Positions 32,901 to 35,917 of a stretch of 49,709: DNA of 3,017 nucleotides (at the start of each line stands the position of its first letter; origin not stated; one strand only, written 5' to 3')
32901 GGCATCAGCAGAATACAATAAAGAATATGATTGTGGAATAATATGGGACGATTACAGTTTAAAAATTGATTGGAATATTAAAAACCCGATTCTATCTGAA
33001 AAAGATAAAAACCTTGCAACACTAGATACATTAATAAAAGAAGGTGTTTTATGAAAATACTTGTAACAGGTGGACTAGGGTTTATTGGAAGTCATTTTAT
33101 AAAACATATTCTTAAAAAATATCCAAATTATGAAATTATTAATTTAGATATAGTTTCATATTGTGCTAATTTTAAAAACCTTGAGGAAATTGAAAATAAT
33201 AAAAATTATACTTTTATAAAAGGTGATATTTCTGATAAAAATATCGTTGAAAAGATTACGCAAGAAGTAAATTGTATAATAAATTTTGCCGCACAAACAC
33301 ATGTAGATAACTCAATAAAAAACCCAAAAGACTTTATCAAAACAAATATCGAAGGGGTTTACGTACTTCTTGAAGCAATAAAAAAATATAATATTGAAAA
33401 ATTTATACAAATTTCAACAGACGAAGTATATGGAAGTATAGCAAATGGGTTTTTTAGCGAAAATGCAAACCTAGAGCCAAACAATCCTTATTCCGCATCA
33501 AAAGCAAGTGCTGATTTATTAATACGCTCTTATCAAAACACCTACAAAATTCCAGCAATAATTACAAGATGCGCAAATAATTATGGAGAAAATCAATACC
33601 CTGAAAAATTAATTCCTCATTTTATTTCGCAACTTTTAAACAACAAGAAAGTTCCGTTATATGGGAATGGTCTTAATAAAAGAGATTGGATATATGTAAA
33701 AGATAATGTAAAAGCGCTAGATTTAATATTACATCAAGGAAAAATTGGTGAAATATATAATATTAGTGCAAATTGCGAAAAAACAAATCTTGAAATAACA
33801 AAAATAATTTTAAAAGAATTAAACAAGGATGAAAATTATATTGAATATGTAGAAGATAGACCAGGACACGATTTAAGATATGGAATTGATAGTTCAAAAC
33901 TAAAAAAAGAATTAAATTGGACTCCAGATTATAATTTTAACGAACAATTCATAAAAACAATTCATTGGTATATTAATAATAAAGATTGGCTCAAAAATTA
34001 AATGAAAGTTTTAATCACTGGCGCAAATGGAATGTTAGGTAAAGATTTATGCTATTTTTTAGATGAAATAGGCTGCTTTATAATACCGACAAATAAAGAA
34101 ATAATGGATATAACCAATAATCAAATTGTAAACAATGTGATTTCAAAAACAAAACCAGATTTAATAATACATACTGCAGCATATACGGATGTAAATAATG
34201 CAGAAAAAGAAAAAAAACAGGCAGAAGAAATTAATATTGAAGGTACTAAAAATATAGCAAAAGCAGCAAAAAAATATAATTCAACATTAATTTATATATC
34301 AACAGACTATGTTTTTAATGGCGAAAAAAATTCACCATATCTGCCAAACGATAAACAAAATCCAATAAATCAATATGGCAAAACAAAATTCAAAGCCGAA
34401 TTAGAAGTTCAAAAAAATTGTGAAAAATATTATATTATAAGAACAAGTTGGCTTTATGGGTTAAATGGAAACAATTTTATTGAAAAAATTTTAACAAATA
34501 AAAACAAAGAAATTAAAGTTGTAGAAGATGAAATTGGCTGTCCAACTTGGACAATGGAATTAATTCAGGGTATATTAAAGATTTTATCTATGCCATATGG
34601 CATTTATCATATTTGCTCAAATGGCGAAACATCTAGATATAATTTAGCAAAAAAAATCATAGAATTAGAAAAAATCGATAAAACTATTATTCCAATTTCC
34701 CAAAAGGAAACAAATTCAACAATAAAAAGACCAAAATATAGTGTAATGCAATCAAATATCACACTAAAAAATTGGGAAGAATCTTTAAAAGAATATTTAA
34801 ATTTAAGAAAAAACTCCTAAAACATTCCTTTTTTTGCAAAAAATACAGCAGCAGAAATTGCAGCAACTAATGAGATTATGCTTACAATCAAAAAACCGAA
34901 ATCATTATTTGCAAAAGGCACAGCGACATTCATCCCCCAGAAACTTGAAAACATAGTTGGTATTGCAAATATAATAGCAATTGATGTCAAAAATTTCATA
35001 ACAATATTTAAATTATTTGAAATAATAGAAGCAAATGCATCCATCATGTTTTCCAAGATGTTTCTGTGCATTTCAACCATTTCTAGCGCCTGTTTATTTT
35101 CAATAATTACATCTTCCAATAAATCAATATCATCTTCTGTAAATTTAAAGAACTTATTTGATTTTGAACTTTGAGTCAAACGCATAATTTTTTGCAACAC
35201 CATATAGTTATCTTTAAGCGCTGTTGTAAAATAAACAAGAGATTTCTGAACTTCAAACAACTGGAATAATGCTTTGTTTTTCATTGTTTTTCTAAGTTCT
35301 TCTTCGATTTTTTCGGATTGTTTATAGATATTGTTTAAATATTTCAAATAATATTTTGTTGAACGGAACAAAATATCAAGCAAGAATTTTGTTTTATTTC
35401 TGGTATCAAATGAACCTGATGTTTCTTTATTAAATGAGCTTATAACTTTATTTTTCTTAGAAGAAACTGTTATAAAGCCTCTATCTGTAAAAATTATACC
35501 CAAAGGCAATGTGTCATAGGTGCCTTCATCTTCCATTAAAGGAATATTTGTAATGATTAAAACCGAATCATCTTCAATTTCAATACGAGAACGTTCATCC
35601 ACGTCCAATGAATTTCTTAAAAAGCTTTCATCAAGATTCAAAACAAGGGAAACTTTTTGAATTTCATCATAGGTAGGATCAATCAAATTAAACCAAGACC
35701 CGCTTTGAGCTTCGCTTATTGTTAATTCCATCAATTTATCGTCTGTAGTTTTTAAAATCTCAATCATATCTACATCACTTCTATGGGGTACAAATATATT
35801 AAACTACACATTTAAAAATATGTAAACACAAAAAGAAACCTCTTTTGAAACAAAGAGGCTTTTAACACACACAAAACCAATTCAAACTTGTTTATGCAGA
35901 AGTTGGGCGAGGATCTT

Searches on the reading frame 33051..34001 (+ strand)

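Call 31: search_protein_families(library=pfam, proteins=[window:33051-34001:+], max_evalue=0.001)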
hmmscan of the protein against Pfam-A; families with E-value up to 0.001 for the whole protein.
window:33051-34001:+ (316 aa): 9 families
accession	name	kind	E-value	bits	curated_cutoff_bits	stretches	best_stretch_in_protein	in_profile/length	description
PF16363.11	GDP_Man_Dehyd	-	7.3e-84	282.5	27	1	4-299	1-328/332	GDP-mannose 4,6 dehydratase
PF01370.27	Epimerase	-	1.6e-65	221.4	20.9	1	3-238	1-239/240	NAD dependent epimerase/dehydratase family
PF01073.25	3Beta_HSD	-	1.5e-25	90.2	22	1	4-220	1-221/280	3-beta hydroxysteroid dehydrogenase/isomerase family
PF02719.21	Polysacc_synt_2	-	2.3e-22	80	20.2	1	3-272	1-266/293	Polysaccharide biosynthesis protein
PF04321.23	RmlD_sub_bind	-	1.1e-17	64.5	27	1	1-264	1-238/287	RmlD substrate binding domain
PF07993.18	NAD_binding_4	-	4.5e-15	55.9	20.1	1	5-176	1-206/258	Male sterility protein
PF13460.12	NAD_binding_10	-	3.2e-08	34.1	27.2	1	7-165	1-138/184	NAD(P)H-binding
PF00106.31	adh_short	-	4.4e-05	23.5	26.6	1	3-166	3-168/195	short chain dehydrogenase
PF05368.20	NmrA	-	0.00025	21.2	27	1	2-101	4-85/298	NmrA-like family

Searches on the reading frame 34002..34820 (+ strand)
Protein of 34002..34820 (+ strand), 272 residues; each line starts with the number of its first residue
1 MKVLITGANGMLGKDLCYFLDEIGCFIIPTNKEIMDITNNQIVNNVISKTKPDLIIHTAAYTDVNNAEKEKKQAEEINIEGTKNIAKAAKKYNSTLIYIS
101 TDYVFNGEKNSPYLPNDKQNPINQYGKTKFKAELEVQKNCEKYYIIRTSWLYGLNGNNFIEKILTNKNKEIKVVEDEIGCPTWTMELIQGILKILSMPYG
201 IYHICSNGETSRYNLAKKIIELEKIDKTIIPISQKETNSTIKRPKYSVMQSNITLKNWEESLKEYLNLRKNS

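Call 31: search_protein_families(library=pfam, proteins=[window:34002-34820:+], max_evalue=0.001)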
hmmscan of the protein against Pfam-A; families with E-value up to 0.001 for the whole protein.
window:34002-34820:+ (272 aa): 6 families
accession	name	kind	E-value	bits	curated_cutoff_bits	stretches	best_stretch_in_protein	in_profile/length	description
PF04321.23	RmlD_sub_bind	-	6.3e-85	285.1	27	1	1-267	1-283/287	RmlD substrate binding domain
PF01370.27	Epimerase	-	4e-23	82.5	20.9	1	3-173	1-195/240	NAD dependent epimerase/dehydratase family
PF02719.21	Polysacc_synt_2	-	1.8e-13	50.8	20.2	1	32-139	58-152/293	Polysaccharide biosynthesis protein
PF16363.11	GDP_Man_Dehyd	-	6.3e-12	46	27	1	35-149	59-177/332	GDP-mannose 4,6 dehydratase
PF07993.18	NAD_binding_4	-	4.5e-11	42.8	20.1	1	52-153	89-209/258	Male sterility protein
PF01073.25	3Beta_HSD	-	5.4e-09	35.9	22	1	34-139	51-160/280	3-beta hydroxysteroid dehydrogenase/isomerase family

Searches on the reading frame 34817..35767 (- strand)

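Call 31: search_protein_families(library=pfam, proteins=[window:34817-35767:-], max_evalue=0.001)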
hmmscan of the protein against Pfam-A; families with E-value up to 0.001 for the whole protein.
window:34817-35767:- (316 aa): 2 families
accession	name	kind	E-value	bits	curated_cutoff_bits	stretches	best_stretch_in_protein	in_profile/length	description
PF01544.23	CorA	-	6.1e-50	170.6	27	1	22-311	3-291/292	CorA-like Mg2+ transporter protein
PF12022.14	COG2_C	-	4.2e-05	23.7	27.3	0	109-166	219-276/300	COG complex component, COG2, C-terminal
